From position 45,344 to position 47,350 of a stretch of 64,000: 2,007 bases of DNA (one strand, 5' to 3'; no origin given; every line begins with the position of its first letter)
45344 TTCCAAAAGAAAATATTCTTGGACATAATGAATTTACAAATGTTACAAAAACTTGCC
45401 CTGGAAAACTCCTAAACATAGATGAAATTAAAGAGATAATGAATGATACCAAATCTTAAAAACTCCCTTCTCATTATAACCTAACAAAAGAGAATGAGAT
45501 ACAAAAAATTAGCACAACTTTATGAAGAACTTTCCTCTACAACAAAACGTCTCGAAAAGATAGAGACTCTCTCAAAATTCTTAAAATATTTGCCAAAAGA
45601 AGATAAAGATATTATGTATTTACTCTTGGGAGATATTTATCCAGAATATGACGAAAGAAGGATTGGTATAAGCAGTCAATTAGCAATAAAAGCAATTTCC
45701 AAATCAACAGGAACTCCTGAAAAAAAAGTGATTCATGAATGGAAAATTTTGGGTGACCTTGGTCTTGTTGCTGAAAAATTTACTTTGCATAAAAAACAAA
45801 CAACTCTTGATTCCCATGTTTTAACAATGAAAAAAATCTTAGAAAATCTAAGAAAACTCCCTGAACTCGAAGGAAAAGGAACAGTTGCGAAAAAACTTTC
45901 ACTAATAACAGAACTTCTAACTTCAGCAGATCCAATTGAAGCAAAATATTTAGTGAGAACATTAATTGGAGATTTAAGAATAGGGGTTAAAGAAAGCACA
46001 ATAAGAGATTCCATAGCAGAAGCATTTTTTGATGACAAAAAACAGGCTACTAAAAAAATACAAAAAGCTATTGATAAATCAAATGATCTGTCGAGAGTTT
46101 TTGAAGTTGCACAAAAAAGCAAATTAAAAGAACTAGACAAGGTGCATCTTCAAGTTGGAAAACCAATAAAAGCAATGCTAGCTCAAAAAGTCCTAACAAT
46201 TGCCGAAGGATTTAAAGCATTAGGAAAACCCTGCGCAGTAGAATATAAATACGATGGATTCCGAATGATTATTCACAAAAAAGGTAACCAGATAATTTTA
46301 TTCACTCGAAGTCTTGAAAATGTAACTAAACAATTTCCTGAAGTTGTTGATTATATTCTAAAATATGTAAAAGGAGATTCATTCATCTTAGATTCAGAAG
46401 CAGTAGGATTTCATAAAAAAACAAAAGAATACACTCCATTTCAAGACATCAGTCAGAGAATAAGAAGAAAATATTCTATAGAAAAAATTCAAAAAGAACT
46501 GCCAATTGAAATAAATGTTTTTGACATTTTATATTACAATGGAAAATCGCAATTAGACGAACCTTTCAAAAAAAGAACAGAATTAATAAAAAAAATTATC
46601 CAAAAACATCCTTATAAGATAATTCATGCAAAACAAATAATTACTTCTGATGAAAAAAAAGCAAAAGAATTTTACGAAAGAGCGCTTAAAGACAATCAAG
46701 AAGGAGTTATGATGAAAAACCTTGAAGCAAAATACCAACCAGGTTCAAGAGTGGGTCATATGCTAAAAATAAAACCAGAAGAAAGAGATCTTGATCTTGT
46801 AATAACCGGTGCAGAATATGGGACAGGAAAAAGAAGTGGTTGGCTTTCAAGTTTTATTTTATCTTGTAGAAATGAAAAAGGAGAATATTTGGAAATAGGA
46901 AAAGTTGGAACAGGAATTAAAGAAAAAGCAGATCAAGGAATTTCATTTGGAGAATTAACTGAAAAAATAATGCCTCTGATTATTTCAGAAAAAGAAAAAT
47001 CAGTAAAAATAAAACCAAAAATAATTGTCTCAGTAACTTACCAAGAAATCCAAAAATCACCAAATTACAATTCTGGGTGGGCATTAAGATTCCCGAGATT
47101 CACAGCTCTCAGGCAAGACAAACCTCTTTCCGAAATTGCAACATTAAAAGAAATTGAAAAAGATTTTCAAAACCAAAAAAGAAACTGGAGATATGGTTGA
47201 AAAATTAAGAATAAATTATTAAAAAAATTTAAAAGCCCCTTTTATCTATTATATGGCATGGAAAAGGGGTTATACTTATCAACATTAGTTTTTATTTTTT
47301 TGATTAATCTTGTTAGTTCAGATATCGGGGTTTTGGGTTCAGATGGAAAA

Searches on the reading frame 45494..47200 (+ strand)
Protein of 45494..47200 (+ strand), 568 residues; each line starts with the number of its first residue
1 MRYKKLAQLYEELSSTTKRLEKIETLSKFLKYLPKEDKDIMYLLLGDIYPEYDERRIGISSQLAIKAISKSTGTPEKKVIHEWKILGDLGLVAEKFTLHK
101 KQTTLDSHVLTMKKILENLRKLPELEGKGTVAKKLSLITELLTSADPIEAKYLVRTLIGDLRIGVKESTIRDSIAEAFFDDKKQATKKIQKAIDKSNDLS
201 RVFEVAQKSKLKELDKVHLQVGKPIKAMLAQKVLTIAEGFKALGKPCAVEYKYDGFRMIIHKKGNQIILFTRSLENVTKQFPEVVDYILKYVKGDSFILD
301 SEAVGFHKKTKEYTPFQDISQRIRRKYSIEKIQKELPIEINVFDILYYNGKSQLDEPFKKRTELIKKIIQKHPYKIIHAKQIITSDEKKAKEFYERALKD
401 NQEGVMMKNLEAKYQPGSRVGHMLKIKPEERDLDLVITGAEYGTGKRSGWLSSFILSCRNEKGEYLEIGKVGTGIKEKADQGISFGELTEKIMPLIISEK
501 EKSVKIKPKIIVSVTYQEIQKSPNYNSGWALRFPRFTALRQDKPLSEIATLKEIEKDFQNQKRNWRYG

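Call 19: search_protein_families(library=pfam, proteins=[window:45494-47200:+], max_evalue=0.001)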
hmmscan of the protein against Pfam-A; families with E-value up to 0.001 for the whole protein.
window:45494-47200:+ (568 aa): 3 families
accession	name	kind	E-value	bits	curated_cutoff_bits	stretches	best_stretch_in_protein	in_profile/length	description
PF01068.26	DNA_ligase_A_M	-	4.6e-55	186.9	26.2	1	228-427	2-204/204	ATP dependent DNA ligase domain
PF04675.19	DNA_ligase_A_N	-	4.6e-40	138.1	24.6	1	3-175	2-174/174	DNA ligase N terminus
PF04679.21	DNA_ligase_A_C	-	2.8e-13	50.5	27.5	1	447-543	1-94/94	ATP dependent DNA ligase C terminal region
